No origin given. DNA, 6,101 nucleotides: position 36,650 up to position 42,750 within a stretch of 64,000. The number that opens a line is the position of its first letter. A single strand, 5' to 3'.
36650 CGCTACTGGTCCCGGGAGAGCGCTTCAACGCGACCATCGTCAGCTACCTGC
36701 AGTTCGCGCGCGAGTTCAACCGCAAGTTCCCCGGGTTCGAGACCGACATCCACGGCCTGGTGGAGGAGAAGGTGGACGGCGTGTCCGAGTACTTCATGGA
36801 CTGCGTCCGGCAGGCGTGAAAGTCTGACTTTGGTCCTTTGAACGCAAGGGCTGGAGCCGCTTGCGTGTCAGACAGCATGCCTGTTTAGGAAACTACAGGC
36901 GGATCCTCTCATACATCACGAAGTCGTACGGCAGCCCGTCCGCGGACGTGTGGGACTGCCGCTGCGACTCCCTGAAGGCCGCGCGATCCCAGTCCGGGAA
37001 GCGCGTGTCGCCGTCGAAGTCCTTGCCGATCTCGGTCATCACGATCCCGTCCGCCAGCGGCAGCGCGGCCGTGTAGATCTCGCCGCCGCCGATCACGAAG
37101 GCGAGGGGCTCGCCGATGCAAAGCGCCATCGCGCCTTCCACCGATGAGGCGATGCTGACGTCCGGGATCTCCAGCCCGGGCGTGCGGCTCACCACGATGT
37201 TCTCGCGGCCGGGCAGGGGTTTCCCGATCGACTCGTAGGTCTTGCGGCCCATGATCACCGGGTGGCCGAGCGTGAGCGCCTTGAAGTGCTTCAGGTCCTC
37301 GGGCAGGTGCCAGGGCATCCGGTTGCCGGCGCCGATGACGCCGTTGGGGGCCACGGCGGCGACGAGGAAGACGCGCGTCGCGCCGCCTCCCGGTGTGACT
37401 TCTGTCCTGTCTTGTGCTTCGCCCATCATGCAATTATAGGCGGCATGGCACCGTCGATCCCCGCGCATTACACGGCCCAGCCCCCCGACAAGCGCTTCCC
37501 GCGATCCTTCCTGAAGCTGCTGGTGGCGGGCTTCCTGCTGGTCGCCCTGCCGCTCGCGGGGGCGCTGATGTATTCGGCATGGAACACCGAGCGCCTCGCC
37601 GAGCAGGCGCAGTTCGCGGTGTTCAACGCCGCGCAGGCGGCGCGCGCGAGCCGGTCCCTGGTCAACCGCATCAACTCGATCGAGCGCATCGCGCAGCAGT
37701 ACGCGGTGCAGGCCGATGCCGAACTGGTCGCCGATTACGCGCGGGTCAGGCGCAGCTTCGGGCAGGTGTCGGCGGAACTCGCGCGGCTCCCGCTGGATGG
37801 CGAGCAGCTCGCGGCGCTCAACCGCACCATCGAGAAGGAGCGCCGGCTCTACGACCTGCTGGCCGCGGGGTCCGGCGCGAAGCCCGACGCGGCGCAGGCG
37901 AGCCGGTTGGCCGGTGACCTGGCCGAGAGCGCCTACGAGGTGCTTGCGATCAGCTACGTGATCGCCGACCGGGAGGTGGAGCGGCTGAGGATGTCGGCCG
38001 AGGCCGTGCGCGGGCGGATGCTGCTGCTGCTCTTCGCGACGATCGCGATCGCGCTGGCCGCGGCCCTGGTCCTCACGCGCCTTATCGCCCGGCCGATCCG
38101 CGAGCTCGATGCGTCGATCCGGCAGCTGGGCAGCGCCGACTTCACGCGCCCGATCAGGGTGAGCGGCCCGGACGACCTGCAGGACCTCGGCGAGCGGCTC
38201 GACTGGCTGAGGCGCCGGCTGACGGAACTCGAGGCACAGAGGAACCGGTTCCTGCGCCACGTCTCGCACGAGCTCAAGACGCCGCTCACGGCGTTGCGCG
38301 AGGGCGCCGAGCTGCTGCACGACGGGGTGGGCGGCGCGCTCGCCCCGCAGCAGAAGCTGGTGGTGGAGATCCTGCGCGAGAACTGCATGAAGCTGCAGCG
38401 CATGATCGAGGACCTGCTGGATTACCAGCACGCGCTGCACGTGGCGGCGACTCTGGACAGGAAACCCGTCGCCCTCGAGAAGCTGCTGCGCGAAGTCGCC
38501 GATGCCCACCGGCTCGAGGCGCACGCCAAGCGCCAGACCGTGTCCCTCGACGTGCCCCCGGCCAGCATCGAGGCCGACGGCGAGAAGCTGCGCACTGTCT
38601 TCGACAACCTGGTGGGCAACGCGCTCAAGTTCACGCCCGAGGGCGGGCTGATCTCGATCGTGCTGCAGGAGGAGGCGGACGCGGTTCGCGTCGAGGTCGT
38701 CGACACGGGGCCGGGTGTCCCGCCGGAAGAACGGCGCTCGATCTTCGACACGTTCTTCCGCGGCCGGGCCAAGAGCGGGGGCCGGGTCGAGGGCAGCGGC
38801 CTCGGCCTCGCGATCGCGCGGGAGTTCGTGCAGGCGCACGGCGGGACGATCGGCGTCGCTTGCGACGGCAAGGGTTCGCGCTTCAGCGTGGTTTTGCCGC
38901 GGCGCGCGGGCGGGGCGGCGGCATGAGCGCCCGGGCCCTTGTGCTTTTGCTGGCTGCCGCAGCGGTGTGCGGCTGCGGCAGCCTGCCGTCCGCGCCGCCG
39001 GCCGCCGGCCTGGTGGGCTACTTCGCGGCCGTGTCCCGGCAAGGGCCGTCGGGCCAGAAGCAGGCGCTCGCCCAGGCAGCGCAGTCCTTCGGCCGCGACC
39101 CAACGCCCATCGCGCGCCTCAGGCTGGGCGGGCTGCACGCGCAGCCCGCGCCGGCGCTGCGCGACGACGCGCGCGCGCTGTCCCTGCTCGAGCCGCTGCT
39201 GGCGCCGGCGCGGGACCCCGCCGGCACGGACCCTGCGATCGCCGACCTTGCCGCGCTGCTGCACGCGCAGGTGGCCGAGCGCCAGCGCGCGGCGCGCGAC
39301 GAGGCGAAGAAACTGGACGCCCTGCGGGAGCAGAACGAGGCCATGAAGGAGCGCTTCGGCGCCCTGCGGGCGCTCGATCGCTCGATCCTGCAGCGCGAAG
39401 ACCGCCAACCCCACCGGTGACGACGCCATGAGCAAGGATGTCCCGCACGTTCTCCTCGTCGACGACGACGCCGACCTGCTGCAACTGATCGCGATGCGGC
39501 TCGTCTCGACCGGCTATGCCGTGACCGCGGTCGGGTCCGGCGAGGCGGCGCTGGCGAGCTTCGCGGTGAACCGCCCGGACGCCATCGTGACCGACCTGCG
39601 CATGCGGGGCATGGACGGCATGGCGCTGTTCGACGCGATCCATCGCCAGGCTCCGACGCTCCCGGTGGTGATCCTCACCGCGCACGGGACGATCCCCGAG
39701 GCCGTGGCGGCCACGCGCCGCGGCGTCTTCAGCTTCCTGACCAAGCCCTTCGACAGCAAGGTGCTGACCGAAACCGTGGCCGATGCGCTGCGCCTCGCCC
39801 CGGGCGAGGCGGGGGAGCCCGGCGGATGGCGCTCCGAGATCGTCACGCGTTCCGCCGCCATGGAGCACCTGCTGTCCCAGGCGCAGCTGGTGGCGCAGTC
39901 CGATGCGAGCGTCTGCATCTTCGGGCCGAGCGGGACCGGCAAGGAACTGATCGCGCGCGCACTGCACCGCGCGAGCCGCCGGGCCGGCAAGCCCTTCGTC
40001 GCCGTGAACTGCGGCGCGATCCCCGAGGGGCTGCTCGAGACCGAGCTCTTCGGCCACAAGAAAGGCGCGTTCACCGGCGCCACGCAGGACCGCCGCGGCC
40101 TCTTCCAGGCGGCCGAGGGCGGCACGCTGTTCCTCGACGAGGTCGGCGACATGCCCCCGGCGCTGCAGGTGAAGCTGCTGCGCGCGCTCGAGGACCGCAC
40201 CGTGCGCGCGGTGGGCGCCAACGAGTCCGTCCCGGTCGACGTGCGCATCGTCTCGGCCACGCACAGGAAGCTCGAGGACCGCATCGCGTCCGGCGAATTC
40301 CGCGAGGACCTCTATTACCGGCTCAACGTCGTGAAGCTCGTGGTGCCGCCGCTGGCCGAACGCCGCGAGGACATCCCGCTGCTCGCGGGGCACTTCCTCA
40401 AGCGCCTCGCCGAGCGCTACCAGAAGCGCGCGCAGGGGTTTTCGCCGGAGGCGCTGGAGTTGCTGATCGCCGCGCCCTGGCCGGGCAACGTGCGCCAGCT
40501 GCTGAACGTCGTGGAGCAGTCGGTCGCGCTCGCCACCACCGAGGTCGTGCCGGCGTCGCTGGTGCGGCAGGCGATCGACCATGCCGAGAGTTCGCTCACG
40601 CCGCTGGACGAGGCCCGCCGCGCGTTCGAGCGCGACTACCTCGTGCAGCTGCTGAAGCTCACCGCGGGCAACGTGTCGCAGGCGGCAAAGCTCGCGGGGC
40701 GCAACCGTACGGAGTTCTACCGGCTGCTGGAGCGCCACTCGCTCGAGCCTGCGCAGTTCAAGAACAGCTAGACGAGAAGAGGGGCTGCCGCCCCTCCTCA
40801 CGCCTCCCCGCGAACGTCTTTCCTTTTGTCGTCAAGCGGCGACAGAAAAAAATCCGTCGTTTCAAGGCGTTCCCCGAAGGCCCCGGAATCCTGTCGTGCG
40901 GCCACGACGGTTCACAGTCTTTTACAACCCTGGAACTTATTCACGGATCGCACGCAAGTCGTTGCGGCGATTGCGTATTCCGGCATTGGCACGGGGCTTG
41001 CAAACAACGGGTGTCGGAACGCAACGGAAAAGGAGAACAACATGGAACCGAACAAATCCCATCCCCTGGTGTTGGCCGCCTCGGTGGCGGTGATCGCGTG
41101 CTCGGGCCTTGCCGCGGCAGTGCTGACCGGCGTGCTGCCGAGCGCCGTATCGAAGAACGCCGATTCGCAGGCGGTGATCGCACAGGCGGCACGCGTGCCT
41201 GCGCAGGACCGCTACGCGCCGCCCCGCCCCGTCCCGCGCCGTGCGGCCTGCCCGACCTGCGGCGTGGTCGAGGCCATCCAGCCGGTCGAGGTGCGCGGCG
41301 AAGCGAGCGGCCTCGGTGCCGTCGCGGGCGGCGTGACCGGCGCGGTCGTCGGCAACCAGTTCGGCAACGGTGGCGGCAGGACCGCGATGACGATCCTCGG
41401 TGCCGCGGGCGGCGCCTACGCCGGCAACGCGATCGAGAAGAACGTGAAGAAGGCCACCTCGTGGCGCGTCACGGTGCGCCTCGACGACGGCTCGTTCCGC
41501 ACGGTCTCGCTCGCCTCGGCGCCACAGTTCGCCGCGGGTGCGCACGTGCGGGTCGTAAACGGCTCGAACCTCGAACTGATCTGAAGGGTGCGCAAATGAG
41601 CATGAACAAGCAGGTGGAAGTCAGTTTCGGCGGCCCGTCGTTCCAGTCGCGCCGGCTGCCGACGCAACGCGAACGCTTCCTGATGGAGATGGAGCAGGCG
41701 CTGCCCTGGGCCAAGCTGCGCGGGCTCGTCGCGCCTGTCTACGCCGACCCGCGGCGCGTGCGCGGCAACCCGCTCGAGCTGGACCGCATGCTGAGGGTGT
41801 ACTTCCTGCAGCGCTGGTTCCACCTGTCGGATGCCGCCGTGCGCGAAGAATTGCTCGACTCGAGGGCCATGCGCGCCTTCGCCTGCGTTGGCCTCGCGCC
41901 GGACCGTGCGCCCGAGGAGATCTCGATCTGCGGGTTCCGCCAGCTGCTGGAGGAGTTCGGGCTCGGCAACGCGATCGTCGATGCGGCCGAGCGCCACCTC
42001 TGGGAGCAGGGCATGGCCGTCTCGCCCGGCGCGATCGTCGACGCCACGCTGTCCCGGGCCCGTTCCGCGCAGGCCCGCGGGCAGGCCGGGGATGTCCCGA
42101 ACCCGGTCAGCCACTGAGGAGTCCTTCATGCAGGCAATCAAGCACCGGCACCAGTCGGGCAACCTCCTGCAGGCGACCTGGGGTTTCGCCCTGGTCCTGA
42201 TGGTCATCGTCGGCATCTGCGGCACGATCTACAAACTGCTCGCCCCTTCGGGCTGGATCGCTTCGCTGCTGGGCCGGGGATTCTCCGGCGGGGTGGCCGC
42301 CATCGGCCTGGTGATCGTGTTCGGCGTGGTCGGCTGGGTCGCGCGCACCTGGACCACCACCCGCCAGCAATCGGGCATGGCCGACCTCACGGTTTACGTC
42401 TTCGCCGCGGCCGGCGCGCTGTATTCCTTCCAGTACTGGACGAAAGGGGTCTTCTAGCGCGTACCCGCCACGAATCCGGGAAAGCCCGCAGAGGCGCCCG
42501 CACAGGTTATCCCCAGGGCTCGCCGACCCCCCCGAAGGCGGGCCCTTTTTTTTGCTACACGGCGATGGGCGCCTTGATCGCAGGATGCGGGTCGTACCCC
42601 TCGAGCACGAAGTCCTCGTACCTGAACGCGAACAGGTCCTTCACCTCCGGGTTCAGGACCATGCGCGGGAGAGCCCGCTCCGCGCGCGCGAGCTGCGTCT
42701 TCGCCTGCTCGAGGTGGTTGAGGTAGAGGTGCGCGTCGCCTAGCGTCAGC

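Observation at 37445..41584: GlrK(QseE)-QseG-GlrR(QseF) module wired to a consensus sigma54 promoter and TGTC-N10-GAC(A/G) boxes that drive a glycine-zipper envelope protein instead of a glmY-type sRNA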

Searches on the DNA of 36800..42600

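Call 17: search_rna_families(source=window, start=36800, end=42600, threshold=evalue, max_evalue=10)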
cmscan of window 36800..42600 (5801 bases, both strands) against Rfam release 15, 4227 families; matches with E-value up to 10: 3.
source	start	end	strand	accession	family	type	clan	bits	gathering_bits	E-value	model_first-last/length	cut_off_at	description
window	40761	40813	-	RF03778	mir-483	Gene; miRNA;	-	19.4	60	5.9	1-75/75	no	mir-483 microRNA precursor family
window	40094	40179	-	RF03509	mir-4660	Gene; miRNA;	-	18.8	87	5.3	1-86/86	no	mir-4660 microRNA precursor family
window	36991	37046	-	RF01136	sR28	Gene; snRNA; snoRNA; CD-box;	-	14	39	3.6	1-55/55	no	Small nucleolar RNA sR28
